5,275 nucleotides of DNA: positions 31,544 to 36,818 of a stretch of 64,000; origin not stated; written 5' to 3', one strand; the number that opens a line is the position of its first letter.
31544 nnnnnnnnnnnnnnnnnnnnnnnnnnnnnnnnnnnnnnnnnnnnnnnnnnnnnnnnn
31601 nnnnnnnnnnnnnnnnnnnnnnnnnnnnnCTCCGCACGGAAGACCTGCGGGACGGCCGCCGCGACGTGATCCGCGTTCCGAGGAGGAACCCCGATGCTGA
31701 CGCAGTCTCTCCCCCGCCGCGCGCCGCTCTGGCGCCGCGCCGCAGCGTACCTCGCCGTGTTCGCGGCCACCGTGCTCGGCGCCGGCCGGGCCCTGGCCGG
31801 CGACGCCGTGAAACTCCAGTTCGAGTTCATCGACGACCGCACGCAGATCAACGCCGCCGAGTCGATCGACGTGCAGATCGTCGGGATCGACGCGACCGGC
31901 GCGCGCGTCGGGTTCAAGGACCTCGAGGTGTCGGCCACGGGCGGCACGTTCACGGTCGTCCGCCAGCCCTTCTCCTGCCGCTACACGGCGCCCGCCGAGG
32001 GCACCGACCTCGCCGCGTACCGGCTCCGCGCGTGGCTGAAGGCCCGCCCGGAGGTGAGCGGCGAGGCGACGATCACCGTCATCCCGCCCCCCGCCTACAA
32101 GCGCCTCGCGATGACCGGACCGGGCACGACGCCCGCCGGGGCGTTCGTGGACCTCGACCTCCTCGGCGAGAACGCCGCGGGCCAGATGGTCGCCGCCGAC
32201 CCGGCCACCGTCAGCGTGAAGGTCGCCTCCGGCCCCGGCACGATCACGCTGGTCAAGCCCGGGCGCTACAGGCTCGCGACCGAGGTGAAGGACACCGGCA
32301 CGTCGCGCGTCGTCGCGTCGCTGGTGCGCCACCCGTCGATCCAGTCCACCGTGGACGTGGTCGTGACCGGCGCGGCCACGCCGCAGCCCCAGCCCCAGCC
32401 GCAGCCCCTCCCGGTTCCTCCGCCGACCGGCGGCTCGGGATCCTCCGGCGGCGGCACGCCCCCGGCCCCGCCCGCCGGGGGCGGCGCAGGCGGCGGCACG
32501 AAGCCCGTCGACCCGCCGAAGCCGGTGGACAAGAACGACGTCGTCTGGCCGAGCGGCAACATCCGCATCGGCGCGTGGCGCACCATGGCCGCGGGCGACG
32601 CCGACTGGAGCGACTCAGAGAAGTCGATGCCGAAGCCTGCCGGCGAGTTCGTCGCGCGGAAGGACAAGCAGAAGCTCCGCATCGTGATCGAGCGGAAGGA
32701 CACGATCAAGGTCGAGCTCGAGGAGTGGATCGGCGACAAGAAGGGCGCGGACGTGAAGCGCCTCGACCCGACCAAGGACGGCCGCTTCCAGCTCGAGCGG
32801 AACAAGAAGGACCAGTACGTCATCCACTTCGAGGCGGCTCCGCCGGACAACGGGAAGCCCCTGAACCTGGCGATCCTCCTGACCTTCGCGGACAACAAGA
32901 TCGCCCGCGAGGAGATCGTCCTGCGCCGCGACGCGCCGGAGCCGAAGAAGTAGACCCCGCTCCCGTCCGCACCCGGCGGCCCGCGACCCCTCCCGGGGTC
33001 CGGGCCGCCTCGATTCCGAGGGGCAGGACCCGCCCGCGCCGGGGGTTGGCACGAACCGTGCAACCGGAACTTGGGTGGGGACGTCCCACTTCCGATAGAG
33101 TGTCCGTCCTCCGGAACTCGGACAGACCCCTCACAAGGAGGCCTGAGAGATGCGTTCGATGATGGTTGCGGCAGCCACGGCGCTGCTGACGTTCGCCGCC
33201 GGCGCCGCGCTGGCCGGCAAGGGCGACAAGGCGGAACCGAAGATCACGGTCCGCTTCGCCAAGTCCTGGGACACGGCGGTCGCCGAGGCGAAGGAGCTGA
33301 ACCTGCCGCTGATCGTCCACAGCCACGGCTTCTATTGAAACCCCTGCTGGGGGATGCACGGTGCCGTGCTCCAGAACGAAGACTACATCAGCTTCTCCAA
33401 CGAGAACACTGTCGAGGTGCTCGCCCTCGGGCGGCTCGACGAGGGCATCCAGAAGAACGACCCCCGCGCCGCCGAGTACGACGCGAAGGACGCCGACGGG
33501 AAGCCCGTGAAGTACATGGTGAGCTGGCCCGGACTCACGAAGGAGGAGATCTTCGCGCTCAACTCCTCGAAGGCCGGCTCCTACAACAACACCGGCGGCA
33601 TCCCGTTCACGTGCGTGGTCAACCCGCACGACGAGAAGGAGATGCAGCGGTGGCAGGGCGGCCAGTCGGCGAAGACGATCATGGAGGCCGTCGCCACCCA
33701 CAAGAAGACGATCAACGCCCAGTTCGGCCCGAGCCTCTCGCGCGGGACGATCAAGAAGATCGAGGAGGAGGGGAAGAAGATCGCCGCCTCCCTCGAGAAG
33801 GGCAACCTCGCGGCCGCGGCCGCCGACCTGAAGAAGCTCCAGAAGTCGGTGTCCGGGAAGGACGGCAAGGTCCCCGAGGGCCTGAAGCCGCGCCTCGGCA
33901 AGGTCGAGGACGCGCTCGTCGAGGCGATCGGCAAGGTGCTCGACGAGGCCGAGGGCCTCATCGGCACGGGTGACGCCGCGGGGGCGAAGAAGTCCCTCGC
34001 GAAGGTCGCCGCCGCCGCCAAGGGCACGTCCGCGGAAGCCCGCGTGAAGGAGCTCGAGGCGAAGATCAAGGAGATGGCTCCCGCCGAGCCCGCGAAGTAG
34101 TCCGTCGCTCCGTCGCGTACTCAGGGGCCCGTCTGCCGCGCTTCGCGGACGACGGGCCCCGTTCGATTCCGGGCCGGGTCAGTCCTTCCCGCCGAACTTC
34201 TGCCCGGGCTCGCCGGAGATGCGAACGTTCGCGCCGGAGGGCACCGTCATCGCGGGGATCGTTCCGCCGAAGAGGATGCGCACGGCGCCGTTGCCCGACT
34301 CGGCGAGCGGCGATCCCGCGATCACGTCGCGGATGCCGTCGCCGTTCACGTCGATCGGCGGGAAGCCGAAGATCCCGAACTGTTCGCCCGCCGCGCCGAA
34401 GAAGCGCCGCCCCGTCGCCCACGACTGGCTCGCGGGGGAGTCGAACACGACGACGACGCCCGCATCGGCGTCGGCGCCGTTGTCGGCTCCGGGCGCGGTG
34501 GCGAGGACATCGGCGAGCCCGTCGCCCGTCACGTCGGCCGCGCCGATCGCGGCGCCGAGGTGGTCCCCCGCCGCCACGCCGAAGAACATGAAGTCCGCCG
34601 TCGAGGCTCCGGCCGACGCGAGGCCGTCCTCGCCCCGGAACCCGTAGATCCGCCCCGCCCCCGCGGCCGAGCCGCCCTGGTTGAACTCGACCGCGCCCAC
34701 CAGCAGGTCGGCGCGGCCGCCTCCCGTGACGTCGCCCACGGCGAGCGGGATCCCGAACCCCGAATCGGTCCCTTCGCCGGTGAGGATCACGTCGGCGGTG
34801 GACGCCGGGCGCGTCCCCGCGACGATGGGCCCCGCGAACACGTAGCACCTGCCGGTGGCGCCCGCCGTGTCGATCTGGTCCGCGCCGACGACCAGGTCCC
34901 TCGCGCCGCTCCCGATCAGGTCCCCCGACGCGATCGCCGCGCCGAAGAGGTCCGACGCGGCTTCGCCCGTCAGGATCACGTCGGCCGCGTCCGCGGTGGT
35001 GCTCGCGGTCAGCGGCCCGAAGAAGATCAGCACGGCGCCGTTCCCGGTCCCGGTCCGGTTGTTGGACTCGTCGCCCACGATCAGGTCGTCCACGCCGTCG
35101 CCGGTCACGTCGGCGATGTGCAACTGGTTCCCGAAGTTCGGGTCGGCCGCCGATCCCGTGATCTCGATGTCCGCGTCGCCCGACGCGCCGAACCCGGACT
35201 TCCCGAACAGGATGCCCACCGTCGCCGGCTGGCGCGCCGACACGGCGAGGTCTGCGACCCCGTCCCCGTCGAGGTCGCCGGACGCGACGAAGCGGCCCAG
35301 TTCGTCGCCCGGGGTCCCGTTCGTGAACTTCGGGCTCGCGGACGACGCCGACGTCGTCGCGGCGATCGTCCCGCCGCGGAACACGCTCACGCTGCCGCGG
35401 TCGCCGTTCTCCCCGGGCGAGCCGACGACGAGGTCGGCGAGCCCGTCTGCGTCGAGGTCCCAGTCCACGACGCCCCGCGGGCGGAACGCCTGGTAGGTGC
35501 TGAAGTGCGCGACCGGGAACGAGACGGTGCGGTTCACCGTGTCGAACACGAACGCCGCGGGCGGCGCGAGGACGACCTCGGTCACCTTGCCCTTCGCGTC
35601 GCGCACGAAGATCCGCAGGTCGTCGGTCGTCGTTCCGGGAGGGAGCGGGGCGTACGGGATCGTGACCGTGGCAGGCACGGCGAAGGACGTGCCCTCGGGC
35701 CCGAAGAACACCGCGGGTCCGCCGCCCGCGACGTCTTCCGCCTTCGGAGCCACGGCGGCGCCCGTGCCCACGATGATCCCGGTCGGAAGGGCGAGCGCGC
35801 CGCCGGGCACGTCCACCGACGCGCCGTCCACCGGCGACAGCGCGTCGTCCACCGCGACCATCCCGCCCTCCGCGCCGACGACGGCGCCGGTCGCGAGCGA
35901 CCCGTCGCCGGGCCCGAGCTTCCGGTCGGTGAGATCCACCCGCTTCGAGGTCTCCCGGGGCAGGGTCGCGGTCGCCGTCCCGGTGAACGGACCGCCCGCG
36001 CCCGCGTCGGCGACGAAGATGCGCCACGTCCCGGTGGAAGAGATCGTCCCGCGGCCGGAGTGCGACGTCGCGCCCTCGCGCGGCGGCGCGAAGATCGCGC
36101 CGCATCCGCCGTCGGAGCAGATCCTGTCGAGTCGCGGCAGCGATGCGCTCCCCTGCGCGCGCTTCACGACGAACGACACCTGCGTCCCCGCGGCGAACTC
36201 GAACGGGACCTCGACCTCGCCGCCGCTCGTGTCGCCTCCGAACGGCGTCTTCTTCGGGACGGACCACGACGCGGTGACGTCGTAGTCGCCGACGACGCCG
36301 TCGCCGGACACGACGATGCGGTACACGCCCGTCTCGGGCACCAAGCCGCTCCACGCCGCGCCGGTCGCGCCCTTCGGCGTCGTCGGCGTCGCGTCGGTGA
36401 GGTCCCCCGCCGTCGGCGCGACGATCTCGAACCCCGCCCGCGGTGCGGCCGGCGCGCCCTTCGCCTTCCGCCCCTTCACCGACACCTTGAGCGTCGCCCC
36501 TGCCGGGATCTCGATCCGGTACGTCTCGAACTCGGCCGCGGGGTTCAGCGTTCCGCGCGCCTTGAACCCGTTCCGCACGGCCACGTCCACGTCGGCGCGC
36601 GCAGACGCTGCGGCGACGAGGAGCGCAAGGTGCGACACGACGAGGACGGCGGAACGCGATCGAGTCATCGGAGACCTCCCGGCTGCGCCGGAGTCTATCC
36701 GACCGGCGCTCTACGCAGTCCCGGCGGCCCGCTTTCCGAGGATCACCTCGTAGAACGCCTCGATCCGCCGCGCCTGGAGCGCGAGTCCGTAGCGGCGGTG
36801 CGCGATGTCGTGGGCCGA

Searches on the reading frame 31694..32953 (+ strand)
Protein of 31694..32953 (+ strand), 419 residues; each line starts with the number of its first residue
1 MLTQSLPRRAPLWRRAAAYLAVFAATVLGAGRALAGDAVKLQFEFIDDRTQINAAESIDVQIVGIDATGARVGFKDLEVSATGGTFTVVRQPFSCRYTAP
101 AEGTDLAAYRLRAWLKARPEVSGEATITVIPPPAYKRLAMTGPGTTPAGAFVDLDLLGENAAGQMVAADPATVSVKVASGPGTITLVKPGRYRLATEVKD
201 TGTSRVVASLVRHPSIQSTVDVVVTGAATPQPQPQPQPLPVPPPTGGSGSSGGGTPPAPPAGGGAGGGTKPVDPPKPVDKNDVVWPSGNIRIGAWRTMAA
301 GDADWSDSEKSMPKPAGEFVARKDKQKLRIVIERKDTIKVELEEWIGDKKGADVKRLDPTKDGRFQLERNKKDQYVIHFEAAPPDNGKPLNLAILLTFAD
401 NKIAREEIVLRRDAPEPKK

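Call 9: search_protein_families(library=pfam, proteins=[window:31694-32953:+], max_evalue=0.01)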
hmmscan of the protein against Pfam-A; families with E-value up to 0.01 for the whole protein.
window:31694-32953:+ (419 aa): 0 families

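Call 16: search_protein_families(library=ncbifam, proteins=[window:31694-32953:+], max_evalue=0.01)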
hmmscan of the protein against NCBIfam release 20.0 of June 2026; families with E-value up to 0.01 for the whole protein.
window:31694-32953:+ (419 aa): 0 families

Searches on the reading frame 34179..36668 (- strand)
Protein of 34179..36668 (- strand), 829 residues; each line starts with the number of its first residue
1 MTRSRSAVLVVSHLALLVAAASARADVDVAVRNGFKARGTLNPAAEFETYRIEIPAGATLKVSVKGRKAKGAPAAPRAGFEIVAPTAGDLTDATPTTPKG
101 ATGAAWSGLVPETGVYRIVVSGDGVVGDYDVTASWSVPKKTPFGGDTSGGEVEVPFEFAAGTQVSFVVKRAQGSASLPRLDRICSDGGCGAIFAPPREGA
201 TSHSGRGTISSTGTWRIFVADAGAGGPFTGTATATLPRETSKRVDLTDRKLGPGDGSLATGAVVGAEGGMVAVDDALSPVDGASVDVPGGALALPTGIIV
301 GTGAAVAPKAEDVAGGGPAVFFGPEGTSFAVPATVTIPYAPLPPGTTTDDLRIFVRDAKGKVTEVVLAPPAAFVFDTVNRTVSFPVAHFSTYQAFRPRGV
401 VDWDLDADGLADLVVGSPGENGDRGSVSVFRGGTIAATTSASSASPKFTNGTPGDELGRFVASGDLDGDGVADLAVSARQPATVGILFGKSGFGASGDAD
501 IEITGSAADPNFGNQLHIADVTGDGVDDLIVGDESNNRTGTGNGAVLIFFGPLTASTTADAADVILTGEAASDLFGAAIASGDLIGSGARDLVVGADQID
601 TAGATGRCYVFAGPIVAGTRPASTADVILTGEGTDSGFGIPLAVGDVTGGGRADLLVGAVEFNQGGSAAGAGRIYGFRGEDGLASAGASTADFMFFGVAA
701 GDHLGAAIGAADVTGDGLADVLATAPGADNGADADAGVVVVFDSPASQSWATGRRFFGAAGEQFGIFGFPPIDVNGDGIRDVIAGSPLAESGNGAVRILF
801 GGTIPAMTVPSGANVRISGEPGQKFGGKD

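Call 9: search_protein_families(library=pfam, proteins=[window:34179-36668:-], max_evalue=0.01)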
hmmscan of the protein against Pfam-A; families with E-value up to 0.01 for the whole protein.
window:34179-36668:- (829 aa): 2 families
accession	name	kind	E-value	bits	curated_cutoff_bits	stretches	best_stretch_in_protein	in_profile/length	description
PF01839.29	FG-GAP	-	1.2e-29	102.1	22.1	5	401-430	7-37/37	FG-GAP repeat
PF13517.12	FG-GAP_3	-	1.5e-08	35.5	26.9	1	404-476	1-61/61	FG-GAP-like repeat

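Call 16: search_protein_families(library=ncbifam, proteins=[window:34179-36668:-], max_evalue=0.01)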
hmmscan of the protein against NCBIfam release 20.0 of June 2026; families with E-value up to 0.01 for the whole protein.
window:34179-36668:- (829 aa): 1 family
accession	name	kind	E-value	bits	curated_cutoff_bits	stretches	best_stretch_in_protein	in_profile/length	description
NF047539.1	XAC2610_fam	domain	0.0018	18.7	35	0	517-540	2-25/89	XAC2610-related protein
